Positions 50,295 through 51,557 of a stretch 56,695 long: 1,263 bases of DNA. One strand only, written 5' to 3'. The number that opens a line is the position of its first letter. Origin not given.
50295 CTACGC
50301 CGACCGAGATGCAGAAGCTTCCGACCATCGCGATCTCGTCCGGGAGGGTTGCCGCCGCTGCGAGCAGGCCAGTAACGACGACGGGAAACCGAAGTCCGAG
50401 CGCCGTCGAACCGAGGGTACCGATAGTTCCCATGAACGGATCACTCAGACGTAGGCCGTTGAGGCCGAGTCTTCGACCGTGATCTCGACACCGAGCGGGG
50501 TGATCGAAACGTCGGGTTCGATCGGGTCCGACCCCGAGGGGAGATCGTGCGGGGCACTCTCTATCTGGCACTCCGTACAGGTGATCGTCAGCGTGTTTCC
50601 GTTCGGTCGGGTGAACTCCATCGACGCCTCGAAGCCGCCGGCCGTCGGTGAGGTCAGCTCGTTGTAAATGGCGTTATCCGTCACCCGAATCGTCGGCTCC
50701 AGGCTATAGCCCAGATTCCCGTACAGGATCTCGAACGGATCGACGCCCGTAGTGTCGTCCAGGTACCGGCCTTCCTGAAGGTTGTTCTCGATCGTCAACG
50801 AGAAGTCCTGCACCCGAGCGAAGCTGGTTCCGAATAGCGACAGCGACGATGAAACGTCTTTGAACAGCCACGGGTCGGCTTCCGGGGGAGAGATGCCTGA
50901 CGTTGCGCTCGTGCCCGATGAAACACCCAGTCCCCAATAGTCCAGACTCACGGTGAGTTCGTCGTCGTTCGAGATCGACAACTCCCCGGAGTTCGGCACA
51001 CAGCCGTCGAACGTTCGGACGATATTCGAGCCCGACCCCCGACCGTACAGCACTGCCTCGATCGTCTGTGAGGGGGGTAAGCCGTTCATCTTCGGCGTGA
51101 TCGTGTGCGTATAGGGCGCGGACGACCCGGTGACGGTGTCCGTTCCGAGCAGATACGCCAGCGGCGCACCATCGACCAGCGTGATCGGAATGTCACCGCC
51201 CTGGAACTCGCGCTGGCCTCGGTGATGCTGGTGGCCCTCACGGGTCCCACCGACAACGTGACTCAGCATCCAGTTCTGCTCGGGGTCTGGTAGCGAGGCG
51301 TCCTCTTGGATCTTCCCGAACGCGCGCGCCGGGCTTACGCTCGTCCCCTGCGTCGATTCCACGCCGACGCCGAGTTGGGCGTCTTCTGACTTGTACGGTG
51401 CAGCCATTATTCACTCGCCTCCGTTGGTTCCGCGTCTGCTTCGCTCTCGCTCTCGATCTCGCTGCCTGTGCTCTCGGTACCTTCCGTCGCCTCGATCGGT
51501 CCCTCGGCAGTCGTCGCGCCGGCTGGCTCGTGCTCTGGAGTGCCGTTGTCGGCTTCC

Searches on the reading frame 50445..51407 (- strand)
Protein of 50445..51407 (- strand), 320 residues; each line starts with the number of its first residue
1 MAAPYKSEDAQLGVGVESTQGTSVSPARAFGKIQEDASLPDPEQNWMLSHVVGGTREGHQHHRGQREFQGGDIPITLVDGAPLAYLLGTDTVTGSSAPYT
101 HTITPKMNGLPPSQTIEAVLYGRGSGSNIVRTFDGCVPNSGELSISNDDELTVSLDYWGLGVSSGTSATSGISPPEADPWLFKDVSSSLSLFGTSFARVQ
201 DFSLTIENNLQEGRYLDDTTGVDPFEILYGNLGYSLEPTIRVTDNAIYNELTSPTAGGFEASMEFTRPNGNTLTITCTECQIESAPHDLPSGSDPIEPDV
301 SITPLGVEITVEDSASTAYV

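Call 5: search_protein_families(library=pfam, proteins=[window:50445-51407:-], max_evalue=1)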
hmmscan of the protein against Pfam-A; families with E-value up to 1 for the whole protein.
window:50445-51407:- (320 aa): 1 family
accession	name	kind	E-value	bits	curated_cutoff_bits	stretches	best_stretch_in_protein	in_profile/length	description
PF18906.5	Phage_tube_2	-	8.1e-43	147.4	27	1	9-302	3-264/266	Phage tail tube protein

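Call 6: search_protein_families(library=phrogs, proteins=[window:50445-51407:-], max_evalue=1)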
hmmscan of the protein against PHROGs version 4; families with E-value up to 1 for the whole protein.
window:50445-51407:- (320 aa): 1 family
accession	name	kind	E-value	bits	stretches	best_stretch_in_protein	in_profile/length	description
phrog_290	-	tail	7e-47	161.6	1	1-310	10-322/411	minor tail protein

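Call 8: search_dna_similar(query=window:50445-51407:-, collection=phages, mode=protein, max_rows=30, max_evalue=0.001)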
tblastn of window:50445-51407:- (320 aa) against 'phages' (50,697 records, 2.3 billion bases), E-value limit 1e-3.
Records with a match: 16; places in all: 16; records where one place covers at least 80% of the query: 10.
Best place of each record, by identity: <60% 16.
By first word of the organism name: Haloarcula 7; Bacillus 3; Halovirus 2; Nitratiruptor 2; Rossellomorea 1; Microcystis 1.
By host as written in the record: Haloarcula californiae 4; Haloarcula vallismortis 3; Haloarcula hispanica 2; Rossellomorea aquimaris 1; Bacillus licheniformis HNIBR-BC151 1; Bacillus licheniformis DSM13 1; - 1; Microcystis aeruginosa FACHB-469 1; and 2 more.
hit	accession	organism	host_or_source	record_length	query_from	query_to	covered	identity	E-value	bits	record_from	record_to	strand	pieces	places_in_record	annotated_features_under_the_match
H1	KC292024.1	Haloarcula hispanica tailed virus 2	Haloarcula hispanica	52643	1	318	99%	59.9%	3e-122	391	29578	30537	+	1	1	46: tail tube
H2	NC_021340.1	Haloarcula hispanica tailed virus 2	Haloarcula hispanica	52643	1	318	99%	59.9%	3e-122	391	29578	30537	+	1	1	46: minor tail protein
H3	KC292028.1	Haloarcula californiae tailed virus 2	Haloarcula californiae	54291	1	320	100%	56.3%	4e-112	362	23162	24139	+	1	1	39: tail tube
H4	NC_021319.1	Haloarcula californiae tailed virus 2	Haloarcula californiae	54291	1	320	100%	56.3%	4e-112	362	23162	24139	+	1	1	39: minor tail protein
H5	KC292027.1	Halovirus HCTV-5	Haloarcula californiae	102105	3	314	98%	46.0%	1e-86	289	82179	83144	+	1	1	127: tail tube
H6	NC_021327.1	Halovirus HCTV-5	Haloarcula californiae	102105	3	314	98%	46.0%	1e-86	289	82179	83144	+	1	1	127: tail tube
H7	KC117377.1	Haloarcula vallismortis tailed virus 1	Haloarcula vallismortis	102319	3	316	98%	45.1%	3e-85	285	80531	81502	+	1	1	128: hypothetical protein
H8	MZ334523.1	Haloarcula virus HVTV-2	Haloarcula vallismortis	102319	3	316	98%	45.1%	3e-85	285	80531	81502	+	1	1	tail tube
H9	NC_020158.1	Haloarcula vallismortis tailed virus 1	Haloarcula vallismortis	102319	3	316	98%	45.1%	3e-85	285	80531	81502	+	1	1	128: hypothetical protein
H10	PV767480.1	Rossellomorea phage phiT1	Rossellomorea aquimaris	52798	4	291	90%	25.7%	2e-7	58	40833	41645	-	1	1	major tail protein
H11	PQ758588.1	Bacillus phage PS1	Bacillus licheniformis HNIBR-BC151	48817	54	244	60%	29.3%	1e-5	53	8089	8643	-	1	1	tail tube protein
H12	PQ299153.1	Bacillus phage Jayan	Bacillus licheniformis DSM13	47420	54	244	60%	28.8%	5e-5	51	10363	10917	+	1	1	minor tail protein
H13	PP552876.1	Bacillus phage PK-1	-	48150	54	244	60%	28.3%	3e-4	49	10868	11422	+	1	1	hypothetical protein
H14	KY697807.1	Microcystis phage MACPNOA1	Microcystis aeruginosa FACHB-469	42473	40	222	57%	28.8%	6e-4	47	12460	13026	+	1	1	site-specific recombinase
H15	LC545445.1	Nitratiruptor phage NrS-4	Nitratiruptor sp. YY08-13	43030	124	207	26%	32.2%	5e-4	48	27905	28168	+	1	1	hypothetical protein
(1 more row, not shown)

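Call 9: get_annotated_region(hit=H1, flank=8000)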
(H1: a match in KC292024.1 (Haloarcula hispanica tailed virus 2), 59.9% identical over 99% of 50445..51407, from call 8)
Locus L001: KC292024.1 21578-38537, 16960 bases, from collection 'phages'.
description: Halovirus HHTV-2, complete genome.
organism: Haloarcula hispanica tailed virus 2 (NCBI taxid 1273751)
taxonomy: Viruses; Duplodnaviria; Heunggongvirae; Uroviricota; Caudoviricetes; Saparoviridae; Halohivirus; Halohivirus HHTV2
host: Haloarcula hispanica; source: -; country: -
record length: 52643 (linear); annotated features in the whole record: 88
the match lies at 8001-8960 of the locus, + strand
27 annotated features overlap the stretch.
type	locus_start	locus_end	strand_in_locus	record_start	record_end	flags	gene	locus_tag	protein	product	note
CDS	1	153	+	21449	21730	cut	35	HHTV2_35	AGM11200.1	hypothetical protein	-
CDS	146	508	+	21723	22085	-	36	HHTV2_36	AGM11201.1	SNase-like protein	-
CDS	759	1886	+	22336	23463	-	37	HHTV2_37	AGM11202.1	hypothetical protein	-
CDS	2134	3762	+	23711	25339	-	38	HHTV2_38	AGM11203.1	prohead protease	Prohead protease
CDS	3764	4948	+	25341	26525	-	39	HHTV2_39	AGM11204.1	major capsid protein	Major Capsid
CDS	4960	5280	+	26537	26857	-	40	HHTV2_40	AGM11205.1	hypothetical protein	-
CDS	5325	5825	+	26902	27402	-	41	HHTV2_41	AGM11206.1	hypothetical protein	-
CDS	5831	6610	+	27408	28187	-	42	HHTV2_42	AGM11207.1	hypothetical protein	-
CDS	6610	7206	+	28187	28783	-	43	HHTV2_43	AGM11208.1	hypothetical protein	-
CDS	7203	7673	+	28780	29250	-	44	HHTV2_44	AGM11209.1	hypothetical protein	-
CDS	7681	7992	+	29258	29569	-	45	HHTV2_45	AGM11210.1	hypothetical protein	-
CDS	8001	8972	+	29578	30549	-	46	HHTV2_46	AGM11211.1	tail tube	Tail Tube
CDS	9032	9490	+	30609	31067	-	47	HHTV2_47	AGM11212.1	hypothetical protein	-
CDS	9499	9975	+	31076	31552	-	48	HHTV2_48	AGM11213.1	hypothetical protein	-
CDS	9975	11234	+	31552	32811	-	49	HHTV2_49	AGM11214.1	tape measure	Tape Measure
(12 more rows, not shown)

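Call 10: get_annotated_region(hit=H3, flank=8000)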
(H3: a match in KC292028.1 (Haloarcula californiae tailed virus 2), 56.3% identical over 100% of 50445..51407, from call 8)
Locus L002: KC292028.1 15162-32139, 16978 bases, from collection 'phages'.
description: Halovirus HCTV-2, complete genome.
organism: Haloarcula californiae tailed virus 2 (NCBI taxid 1273747)
taxonomy: Viruses; Duplodnaviria; Heunggongvirae; Uroviricota; Caudoviricetes; Saparoviridae; Samsavirus; Samsavirus HCTV2
host: Haloarcula californiae; source: -; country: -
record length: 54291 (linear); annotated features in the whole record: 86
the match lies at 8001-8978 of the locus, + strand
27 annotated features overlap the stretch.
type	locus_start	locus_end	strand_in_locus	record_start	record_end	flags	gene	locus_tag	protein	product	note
CDS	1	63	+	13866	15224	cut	25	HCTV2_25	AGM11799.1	hypothetical protein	-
CDS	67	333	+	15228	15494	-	26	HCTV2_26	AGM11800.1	hypothetical protein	-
CDS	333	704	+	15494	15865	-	27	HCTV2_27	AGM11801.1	SNase-like protein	-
CDS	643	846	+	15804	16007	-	28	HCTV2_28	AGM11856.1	hypothetical protein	-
CDS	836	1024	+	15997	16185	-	29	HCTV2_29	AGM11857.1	hypothetical protein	-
CDS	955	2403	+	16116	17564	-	30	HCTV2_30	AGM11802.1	hypothetical protein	-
CDS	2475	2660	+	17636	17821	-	31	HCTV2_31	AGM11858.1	hypothetical protein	-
CDS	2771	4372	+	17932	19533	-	32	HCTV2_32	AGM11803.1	prohead protease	Prohead protease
CDS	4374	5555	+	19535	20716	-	33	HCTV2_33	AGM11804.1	major capsid protein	Major Capsid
CDS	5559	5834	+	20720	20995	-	34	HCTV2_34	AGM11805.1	hypothetical protein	-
CDS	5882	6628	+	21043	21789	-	35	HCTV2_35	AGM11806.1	hypothetical protein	-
CDS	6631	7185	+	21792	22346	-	36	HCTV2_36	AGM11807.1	hypothetical protein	-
CDS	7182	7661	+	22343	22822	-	37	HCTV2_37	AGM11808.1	hypothetical protein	-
CDS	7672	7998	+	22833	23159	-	38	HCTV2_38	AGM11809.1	hypothetical protein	-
CDS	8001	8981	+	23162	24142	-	39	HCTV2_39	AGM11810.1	tail tube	Tail Tube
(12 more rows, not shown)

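Call 85: search_protein_families(library=phrogs, proteins=[L001:14974-15282:-], max_evalue=0.01)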
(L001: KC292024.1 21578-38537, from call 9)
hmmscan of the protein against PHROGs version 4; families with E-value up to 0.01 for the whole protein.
L001:14974-15282:- (102 aa): 0 families

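Call 88: find_related_loci(query=A4, collection=viral_contigs, flank=7000)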
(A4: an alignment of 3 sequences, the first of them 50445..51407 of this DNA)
Query A4 (320 aa) in viral_contigs; peptide patterns used: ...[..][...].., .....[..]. (x = any residue, [..] = any of these).
84 stretches matched a pattern; 14 encode a relative of the query (tblastn E <= 1e-3); 14 distinct loci.
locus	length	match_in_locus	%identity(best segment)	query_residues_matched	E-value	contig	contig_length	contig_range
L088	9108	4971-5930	100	1-320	0e+0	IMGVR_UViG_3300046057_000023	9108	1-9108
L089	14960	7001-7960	60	1-318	2e-126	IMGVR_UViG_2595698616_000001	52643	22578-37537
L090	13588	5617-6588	58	1-318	3e-123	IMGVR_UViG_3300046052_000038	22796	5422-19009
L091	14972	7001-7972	58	1-318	2e-121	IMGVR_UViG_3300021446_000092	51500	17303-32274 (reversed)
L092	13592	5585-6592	57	1-320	1e-117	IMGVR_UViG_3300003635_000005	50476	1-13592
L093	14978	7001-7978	56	1-320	2e-116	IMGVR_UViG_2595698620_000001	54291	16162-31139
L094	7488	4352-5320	54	2-316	2e-114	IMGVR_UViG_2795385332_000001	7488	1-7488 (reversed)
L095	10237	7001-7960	57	1-318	7e-123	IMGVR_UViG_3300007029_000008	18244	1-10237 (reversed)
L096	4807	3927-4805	58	1-287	1e-109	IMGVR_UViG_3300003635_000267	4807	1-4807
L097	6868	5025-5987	48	4-320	2e-92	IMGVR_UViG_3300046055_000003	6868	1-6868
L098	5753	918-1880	48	4-320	1e-91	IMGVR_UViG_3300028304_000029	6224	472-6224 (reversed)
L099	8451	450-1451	40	1-320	2e-70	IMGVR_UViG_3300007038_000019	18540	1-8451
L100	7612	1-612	53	118-320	9e-68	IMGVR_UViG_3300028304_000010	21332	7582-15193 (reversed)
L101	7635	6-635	39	110-320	3e-39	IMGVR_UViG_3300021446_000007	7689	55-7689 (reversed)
